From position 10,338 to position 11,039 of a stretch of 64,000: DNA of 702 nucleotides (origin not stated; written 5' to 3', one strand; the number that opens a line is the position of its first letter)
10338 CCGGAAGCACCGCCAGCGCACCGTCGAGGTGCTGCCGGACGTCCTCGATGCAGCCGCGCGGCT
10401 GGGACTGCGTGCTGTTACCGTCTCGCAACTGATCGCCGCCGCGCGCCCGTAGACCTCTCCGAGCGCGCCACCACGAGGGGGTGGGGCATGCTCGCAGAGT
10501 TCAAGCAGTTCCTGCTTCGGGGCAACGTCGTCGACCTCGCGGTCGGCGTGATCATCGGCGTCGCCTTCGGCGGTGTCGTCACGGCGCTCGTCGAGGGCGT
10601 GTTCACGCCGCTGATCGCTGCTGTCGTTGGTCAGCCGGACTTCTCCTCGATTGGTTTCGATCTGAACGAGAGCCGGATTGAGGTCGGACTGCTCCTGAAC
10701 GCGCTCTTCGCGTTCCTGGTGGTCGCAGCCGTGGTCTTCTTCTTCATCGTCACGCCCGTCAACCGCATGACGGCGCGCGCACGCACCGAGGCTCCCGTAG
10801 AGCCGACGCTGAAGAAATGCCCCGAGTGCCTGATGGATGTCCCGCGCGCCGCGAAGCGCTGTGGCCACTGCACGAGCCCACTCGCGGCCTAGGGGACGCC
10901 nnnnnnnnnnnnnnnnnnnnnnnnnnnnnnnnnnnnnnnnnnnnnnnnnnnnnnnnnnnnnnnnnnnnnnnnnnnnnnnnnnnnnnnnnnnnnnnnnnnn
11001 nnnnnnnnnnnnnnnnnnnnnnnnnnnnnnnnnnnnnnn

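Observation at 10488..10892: MscL with an appended C-terminal CxxC...CxxC zinc ribbon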

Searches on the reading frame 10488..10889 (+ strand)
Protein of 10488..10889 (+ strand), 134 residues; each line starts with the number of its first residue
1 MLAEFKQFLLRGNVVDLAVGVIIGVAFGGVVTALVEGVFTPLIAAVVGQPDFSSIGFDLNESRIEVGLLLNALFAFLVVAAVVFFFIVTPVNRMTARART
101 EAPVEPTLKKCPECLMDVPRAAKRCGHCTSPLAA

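Call 3: search_protein_families(library=pfam, proteins=[window:10488-10889:+], max_evalue=1)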
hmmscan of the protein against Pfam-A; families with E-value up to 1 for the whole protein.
window:10488-10889:+ (134 aa): 10 families
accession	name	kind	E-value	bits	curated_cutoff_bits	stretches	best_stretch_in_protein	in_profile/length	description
PF01741.23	MscL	-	2.1e-32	112.5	27.4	1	1-118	1-118/123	Large-conductance mechanosensitive channel, MscL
PF10571.15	UPF0547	-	0.00055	20.4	29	1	109-128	1-20/26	Uncharacterised protein family UPF0547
PF12773.13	DZR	-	0.011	16.3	27.3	1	111-132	1-22/45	Double zinc ribbon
PF07332.16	Phage_holin_3_6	-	0.056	13.9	28.4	1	22-108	36-105/116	Putative Actinobacterial Holin-X, holin superfamily III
PF20990.2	DUF2207_C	-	0.062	13.4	33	1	19-99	145-197/247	Predicted membrane protein (DUF2207) C-terminal domain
PF02361.21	CbiQ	-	0.065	13.3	25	1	20-99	58-130/216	Cobalt transport protein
PF04612.17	T2SSM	-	0.11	13.2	27.8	1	72-103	20-51/160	Type II secretion system (T2SS), protein M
PF01155.25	HypA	-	0.12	12.8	28.9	1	77-131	39-95/112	Hydrogenase/urease nickel incorporation, metallochaperone, hypA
PF14221.11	DUF4330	-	0.31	11.6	27.6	0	73-105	19-54/167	Domain of unknown function (DUF4330)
PF11808.13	PhoR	-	0.52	11.2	27.1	0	16-43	12-39/86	Phosphate regulon sensor protein PhoR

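Call 4: search_protein_families(library=ncbifam, proteins=[window:10488-10889:+], max_evalue=1)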
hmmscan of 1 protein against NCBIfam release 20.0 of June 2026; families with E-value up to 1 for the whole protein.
window:10488-10889:+ (134 aa): 9 families
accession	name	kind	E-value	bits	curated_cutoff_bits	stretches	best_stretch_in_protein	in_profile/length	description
NF001842.0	PRK00567.1-3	equivalog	1.4e-30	106.3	146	1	1-103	1-106/147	large-conductance mechanosensitive channel protein MscL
TIGR00220.1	mscL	equivalog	2.4e-27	95.7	71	1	1-109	1-111/127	large conductance mechanosensitive channel protein MscL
NF010560.0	PRK13955.1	equivalog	2.6e-27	95.4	180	1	1-104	1-103/132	large conductance mechanosensitive channel protein MscL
NF010558.0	PRK13953.1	equivalog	2.3e-25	89.1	197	1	1-107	4-112/128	large conductance mechanosensitive channel protein MscL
NF001843.0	PRK00567.1-4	equivalog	4e-25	88.5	142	1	1-110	3-118/135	large-conductance mechanosensitive channel protein MscL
NF010557.0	PRK13952.1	equivalog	6.1e-22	78.3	159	1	1-104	3-122/142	large conductance mechanosensitive channel protein MscL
NF010559.0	PRK13954.1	equivalog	8.6e-19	68.2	176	1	1-99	1-95/120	large conductance mechanosensitive channel protein MscL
NF001841.0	PRK00567.1-1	equivalog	2.4e-18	66.6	225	1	2-108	4-116/137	large-conductance mechanosensitive channel protein MscL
NF007881.0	PRK10588.1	equivalog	0.68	10.4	116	0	17-47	58-87/97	cyd operon protein YbgE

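Call 5: search_solved_structures(query=window:10488-10889:+, max_evalue=1, show_alignments=3)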
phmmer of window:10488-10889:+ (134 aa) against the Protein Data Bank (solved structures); distinct sequences matched with E-value up to 1: 8.
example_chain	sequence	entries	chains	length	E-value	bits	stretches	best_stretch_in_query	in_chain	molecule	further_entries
2oar_A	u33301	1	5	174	1.4e-16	64.1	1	1-106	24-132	Large-conductance mechanosensitive channel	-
28oa_A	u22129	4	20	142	1.6e-16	64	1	2-108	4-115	Large-conductance mechanosensitive channel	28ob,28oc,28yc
9tiu_A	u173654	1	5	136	1.9e-16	63.7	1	2-107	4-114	Large-conductance mechanosensitive channel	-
9tiv_A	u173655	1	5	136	1.3e-15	61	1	2-107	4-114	Large-conductance mechanosensitive channel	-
6ctd_A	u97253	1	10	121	5.6e-15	58.9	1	1-95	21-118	Large-conductance mechanosensitive channel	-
3hzq_A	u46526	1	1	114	7.3e-15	58.6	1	1-88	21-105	Large-conductance mechanosensitive channel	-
4y7j_A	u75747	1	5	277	4.2e-06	30.3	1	2-87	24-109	Large conductance mechanosensitive channel protein,Riboflavin synthase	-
4y7k_A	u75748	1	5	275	5.7e-06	29.8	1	2-87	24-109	Large conductance mechanosensitive channel protein,Riboflavin synthase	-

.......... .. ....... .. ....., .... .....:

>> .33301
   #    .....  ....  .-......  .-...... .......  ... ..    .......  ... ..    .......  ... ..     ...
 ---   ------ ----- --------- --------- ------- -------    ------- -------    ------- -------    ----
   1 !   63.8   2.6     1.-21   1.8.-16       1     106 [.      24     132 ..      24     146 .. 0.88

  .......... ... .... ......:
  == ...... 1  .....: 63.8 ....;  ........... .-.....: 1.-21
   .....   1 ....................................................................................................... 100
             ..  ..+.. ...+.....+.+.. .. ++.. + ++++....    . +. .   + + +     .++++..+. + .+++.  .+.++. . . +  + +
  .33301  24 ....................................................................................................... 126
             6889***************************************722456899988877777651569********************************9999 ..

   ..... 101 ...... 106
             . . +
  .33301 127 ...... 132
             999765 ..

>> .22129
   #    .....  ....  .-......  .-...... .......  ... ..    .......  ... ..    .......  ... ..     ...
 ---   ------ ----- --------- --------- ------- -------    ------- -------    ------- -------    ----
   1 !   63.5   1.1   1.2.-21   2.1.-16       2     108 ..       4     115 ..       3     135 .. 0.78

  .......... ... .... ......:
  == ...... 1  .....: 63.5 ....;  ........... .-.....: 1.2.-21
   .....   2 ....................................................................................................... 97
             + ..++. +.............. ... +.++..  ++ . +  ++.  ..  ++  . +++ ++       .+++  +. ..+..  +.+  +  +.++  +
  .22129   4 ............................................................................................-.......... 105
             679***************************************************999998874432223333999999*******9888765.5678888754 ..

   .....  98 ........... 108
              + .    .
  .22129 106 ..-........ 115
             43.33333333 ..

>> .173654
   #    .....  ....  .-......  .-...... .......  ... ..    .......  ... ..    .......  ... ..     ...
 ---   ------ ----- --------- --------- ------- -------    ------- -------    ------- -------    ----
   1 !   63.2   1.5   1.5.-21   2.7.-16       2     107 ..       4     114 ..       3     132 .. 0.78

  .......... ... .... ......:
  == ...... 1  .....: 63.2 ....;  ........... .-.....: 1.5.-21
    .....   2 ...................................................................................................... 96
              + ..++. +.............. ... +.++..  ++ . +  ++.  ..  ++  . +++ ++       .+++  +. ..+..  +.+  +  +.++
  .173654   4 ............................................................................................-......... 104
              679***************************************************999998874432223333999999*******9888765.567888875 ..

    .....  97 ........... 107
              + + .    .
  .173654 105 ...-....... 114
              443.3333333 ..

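Call 6: find_homologous_proteins(query=window:10488-10889:+, max_evalue=0.001)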
Query window:10488-10889:+ (134 aa): 8000 proteins with E <= 0.001 among 8000 candidates; the best 120 are listed.
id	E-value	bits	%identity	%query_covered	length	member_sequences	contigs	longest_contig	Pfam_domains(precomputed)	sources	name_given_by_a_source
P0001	5.4e-75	268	95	100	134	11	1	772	PF01741.24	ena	-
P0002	5.5e-71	255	89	100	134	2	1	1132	PF01741.24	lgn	-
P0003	1.1e-70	254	88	100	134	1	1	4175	PF01741.24,PF10571.16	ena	-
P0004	1.6e-70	253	90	100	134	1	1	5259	PF01741.24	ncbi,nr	ncbi:MAG: large conductance mechanosensitive channel protein MscL [Dehalococcoidia bacterium]|nr:MAG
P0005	9.6e-70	251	89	100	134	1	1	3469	PF01741.24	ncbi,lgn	-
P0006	2.0e-69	250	85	100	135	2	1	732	PF01741.24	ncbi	-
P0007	9.4e-68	244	87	100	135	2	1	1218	PF01741.24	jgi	jgi:large conductance mechanosensitive channel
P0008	9.2e-67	241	81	100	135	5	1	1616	PF01741.24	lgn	-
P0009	7.2e-66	238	84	100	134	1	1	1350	PF01741.24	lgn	-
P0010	1.5e-65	237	82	100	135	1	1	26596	PF01741.24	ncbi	-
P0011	1.5e-64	234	78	100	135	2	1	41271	PF01741.24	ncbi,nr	ncbi:MAG: large conductance mechanosensitive channel protein MscL [Dehalococcoidia bacterium]|nr:MAG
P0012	1.5e-62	227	78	99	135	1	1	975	PF01741.24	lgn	-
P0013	3.3e-61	223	78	99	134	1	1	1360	PF01741.24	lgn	-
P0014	4.6e-61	223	77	99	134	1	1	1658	PF01741.24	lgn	-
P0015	1.3e-60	221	75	100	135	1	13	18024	PF01741.24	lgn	-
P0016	4.7e-60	219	77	99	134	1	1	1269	PF01741.24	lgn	-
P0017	5.4e-60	219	76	99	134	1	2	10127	PF01741.24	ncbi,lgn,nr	ncbi:MAG: large conductance mechanosensitive channel protein MscL [Dehalococcoidia bacterium]|nr:MAG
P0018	3.9e-59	216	74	99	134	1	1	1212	PF01741.24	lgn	-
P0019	7.0e-59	215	73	99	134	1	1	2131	PF01741.24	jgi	jgi:large conductance mechanosensitive channel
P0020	5.2e-57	209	82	94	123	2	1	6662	PF01741.24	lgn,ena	-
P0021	9.5e-57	209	79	90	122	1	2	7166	PF01741.24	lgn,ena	-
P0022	1.3e-51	192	75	85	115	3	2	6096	PF01741.24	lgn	-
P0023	3.3e-50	187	65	99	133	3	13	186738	PF01741.24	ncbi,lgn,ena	-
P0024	3.3e-49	184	62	100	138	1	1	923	PF01741.24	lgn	-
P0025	6.0e-49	183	61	96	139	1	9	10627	PF01741.24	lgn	-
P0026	8.7e-49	183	62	96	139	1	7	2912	PF01741.24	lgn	-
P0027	1.2e-48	182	62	98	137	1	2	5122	PF01741.24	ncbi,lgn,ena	-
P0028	1.2e-48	182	62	98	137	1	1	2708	PF01741.24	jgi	-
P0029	1.9e-48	182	63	96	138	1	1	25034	PF01741.24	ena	-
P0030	2.1e-48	182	59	100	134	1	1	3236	PF01741.24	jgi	-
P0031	2.1e-48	182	63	96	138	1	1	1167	PF01741.24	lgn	-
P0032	3.0e-48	181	60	98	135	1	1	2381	PF01741.24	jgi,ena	-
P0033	3.6e-48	181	64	99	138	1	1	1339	PF01741.24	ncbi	-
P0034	4.2e-48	181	61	99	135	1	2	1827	PF01741.24,PF10571.16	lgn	-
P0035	4.8e-48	180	62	100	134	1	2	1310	PF01741.24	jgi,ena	-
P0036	5.2e-48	180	62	100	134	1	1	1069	PF01741.24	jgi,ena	-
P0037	5.6e-48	180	65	100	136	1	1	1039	PF01741.24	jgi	-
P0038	7.3e-48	180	60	99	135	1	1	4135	PF01741.24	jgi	jgi:large conductance mechanosensitive channel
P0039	1.1e-47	179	62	99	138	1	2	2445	PF01741.24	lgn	-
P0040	1.1e-47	179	63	100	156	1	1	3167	PF01741.24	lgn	-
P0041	1.1e-47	179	62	99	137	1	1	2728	PF01741.24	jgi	jgi:large conductance mechanosensitive channel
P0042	1.2e-47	179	63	99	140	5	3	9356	PF01741.24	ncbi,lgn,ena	ncbi:MAG: large conductance mechanosensitive channel protein MscL [Tepidiformaceae bacterium]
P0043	1.2e-47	179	67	99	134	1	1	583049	PF01741.24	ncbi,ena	-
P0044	1.2e-47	179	65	100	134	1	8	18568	PF01741.24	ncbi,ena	-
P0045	1.2e-47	179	-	-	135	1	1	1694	PF01741.24,PF10571.16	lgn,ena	-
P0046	1.3e-47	179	62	99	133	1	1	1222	PF01741.24,PF10571.16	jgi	jgi:large conductance mechanosensitive channel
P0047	1.4e-47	179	62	96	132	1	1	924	PF01741.24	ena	-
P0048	1.4e-47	179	61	99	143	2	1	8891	PF01741.24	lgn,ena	-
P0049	1.5e-47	179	63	100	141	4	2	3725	PF01741.24,PF10571.16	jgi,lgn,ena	-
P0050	1.5e-47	179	62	97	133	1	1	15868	PF01741.24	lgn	-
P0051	1.7e-47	179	65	99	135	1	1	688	PF01741.24,PF10571.16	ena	-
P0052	1.7e-47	179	66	99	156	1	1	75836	PF01741.24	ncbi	ncbi:MAG: large conductance mechanosensitive channel protein MscL [Thermomicrobiales bacterium]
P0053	1.8e-47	179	61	99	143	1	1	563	PF01741.24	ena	-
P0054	1.9e-47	179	62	99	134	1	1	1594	PF01741.24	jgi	jgi:large conductance mechanosensitive channel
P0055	2.0e-47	178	58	99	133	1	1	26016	PF01741.24,PF10571.16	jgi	jgi:large conductance mechanosensitive channel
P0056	2.2e-47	178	63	99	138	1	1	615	PF01741.24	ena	-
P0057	2.2e-47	178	60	96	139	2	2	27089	PF01741.24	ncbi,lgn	-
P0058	2.4e-47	178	63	99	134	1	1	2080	PF01741.24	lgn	-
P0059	2.5e-47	178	64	99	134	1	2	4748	PF01741.24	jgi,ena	-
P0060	2.6e-47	178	65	96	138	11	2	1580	PF01741.24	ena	-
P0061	2.7e-47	178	61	99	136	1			PF01741.24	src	-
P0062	2.8e-47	178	61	99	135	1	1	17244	PF01741.24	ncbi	ncbi:MAG: large conductance mechanosensitive channel protein MscL [bacterium]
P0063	3.1e-47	178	61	99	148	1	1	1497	PF01741.24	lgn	-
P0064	3.3e-47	178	-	-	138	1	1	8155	PF01741.24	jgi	jgi:large conductance mechanosensitive channel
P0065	3.3e-47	178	63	97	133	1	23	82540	PF01741.24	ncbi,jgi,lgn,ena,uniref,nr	ncbi:mechanosensitive ion channel protein MscL [Candidatus Kaiserbacteria bacterium RIFCSPLOWO2_12_F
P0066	3.4e-47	178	63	98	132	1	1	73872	PF01741.24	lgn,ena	-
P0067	3.5e-47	178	61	99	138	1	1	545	PF01741.24,PF10571.16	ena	-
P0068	3.6e-47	178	61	99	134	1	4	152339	PF01741.24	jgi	jgi:large conductance mechanosensitive channel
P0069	3.6e-47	178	63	97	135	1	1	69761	PF01741.24,PF10571.16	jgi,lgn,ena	-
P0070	3.7e-47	178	60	100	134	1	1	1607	PF01741.24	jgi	jgi:large conductance mechanosensitive channel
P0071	3.7e-47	178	63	98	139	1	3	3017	PF01741.24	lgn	-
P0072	3.7e-47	178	61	99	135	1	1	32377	PF01741.24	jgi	-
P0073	3.7e-47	178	-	-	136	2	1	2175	PF01741.24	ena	-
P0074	3.9e-47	178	60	94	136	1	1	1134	PF01741.24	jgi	jgi:large conductance mechanosensitive channel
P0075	3.9e-47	177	64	100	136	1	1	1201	PF01741.24,PF10571.16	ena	-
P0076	4.1e-47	177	61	99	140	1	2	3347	PF01741.24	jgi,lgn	jgi:large conductance mechanosensitive channel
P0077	4.2e-47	177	58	100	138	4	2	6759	PF01741.24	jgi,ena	-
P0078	4.3e-47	177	61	99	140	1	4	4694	PF01741.24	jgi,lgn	jgi:large conductance mechanosensitive channel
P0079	4.3e-47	177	62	95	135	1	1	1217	PF01741.24,PF10571.16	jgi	jgi:large conductance mechanosensitive channel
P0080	4.3e-47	177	62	99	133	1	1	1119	PF01741.24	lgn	-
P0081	4.4e-47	177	63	99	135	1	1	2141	PF01741.24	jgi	-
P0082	4.5e-47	177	62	100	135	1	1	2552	PF01741.24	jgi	jgi:large conductance mechanosensitive channel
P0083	4.6e-47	177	62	96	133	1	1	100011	PF01741.24,PF10571.16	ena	-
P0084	4.8e-47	177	61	99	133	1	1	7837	PF01741.24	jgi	-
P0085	4.8e-47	177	61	100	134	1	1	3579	PF01741.24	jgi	-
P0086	4.9e-47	177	62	98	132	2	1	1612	PF01741.24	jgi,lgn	jgi:large conductance mechanosensitive channel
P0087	5.0e-47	177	63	97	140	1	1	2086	PF01741.24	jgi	jgi:large conductance mechanosensitive channel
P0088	5.1e-47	177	62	99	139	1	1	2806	PF01741.24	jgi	jgi:large conductance mechanosensitive channel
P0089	5.1e-47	177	62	96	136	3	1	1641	PF01741.24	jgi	-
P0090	5.2e-47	177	61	99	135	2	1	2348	PF01741.24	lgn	-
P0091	5.3e-47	177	62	96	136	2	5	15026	PF01741.24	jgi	-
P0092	5.5e-47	177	60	100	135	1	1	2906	PF01741.24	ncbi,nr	ncbi:MAG: large conductance mechanosensitive channel protein MscL [Dehalococcoidia bacterium]|nr:lar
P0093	5.6e-47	177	60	99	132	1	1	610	PF01741.24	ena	-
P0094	5.7e-47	177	64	100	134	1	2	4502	PF01741.24,PF10571.16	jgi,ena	jgi:large conductance mechanosensitive channel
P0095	5.9e-47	177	63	98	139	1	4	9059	PF01741.24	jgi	jgi:large conductance mechanosensitive channel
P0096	5.9e-47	177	60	100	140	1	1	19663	PF01741.24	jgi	jgi:large conductance mechanosensitive channel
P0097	6.2e-47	177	60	100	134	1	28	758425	PF01741.24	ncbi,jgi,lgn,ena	jgi:large conductance mechanosensitive channel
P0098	6.3e-47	177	64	99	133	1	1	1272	PF01741.24,PF10571.16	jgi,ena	-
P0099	6.4e-47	177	60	99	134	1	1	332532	PF01741.24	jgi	jgi:large conductance mechanosensitive channel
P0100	6.4e-47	177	60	100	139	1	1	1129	PF01741.24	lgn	-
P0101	6.4e-47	177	64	96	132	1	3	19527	PF01741.24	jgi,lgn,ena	jgi:large conductance mechanosensitive channel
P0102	7.3e-47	177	59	99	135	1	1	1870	PF01741.24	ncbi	-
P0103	7.5e-47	177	61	99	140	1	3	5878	PF01741.24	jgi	jgi:large conductance mechanosensitive channel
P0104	7.6e-47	177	60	96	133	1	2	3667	PF01741.24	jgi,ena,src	-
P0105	7.7e-47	177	60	96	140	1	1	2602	PF01741.24,PF10571.16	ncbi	-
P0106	7.8e-47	177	61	98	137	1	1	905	PF01741.24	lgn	-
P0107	7.8e-47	177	62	99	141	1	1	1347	PF01741.24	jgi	-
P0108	7.9e-47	177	60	96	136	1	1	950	PF01741.24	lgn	-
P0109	7.9e-47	177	60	100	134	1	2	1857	PF01741.24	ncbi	-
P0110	8.4e-47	176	61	99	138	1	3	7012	PF01741.24,PF10571.16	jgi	jgi:large conductance mechanosensitive channel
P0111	8.7e-47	176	62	97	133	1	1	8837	PF01741.24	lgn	-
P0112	8.8e-47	176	59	99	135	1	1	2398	PF01741.24,PF10571.16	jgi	jgi:large conductance mechanosensitive channel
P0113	9.0e-47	176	61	100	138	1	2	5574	PF01741.24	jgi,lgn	-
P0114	9.0e-47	176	59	99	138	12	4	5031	PF01741.24,PF10571.16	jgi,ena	-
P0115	9.0e-47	176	60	100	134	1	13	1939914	PF01741.24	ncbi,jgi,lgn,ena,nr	ncbi:MAG TPA: large conductance mechanosensitive channel protein MscL [Candidatus Acidoferrales bact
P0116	9.1e-47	176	61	99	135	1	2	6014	PF01741.24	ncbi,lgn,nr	ncbi:MAG: large conductance mechanosensitive channel protein MscL [bacterium]|nr:large conductance m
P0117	9.2e-47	176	61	99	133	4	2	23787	PF01741.24,PF10571.16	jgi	jgi:large conductance mechanosensitive channel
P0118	9.4e-47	176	60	97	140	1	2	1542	PF01741.24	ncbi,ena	-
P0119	9.4e-47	176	59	100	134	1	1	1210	PF01741.24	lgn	-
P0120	9.8e-47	176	59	100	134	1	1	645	PF01741.24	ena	-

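Call 14: find_related_loci(query=A1, collection=genome_contigs, flank=3000)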
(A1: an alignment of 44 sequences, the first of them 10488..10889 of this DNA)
Query A1 (134 aa) in genome_contigs; peptide patterns used: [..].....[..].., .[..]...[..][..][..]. (x = any residue, [..] = any of these).
600 stretches matched a pattern (row limit reached: there are more); 597 encode a relative of the query (tblastn E <= 1e-3); the best 80 are kept; 80 distinct loci.
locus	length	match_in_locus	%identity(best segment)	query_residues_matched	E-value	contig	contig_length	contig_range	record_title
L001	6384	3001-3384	60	1-128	1e-50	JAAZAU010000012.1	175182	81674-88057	MAG: Parcubacteria group bacterium isolate AS06rmzACSIP_46 606696_AS06, whole genome shotgun sequence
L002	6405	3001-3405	61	1-134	2e-50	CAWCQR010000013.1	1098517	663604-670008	MAG: Terriglobia bacterium isolate MFD09368.bin.1.27 genome assembly, contig: contig_4523, whole genome shotgun sequence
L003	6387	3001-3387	64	5-132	4e-50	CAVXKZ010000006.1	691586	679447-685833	MAG: uncultured Acidobacteriaceae bacterium isolate MFD09603.bin.1.394 genome assembly, contig: contig_34540, whole geno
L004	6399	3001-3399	57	1-132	1e-49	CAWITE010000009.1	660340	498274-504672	MAG: uncultured Acidobacteriota bacterium isolate MFD09222.bin.1.71 genome assembly, contig: contig_37678, whole genome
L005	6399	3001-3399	59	1-132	9e-50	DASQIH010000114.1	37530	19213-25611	MAG TPA_asm: Terriglobales bacterium isolate SMAG_U11854 k141_736585, whole genome shotgun sequence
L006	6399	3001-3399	56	1-133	2e-49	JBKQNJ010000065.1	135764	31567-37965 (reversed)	MAG: Candidatus Acidiferrales bacterium isolate LASAr3G3H3I__bin_91 LASAr3G3H3I_000000159560, whole genome shotgun seque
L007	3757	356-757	57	1-133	4e-49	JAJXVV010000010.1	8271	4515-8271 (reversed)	MAG: bacterium isolate BP5.bin44 NODE_16020_length_8271_cov_7.258718, whole genome shotgun sequence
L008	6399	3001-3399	61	1-132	8e-49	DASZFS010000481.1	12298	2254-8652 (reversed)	MAG TPA_asm: Vicinamibacterales bacterium isolate SMAG_U6528 k141_2214500, whole genome shotgun sequence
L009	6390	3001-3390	58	1-130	9e-49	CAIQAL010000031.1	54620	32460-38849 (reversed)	uncultured bacterium isolate MJ-time_bin-5891 genome assembly, contig: bin-5891:31/38, whole genome shotgun sequence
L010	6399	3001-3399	57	1-132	7e-48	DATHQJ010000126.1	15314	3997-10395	MAG TPA_asm: Candidatus Binatus sp. isolate SMAG_U12736 k141_1953670, whole genome shotgun sequence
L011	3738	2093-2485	58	1-130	8e-48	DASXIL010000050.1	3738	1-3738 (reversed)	MAG TPA_asm: Candidatus Angelobacter sp. isolate SMAG_U5220 k141_3329285, whole genome shotgun sequence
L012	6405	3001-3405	59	1-134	1e-47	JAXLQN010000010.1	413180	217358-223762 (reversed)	MAG: Bryobacteraceae bacterium isolate STL-ACI4 C1.176.fa-10, whole genome shotgun sequence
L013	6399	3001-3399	56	1-132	2e-47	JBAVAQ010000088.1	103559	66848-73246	MAG: Terriglobales bacterium isolate MFD09235_ilm_asm_bin5 k127_240470, whole genome shotgun sequence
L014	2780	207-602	55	1-132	2e-47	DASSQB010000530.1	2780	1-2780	MAG TPA_asm: Terriglobales bacterium isolate SMAG_U449 k141_522697, whole genome shotgun sequence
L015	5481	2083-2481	56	1-132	3e-47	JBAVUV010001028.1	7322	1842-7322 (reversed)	MAG: Candidatus Sulfotelmatobacter sp. isolate MFD02578_ilm_asm_bin9 k127_76069, whole genome shotgun sequence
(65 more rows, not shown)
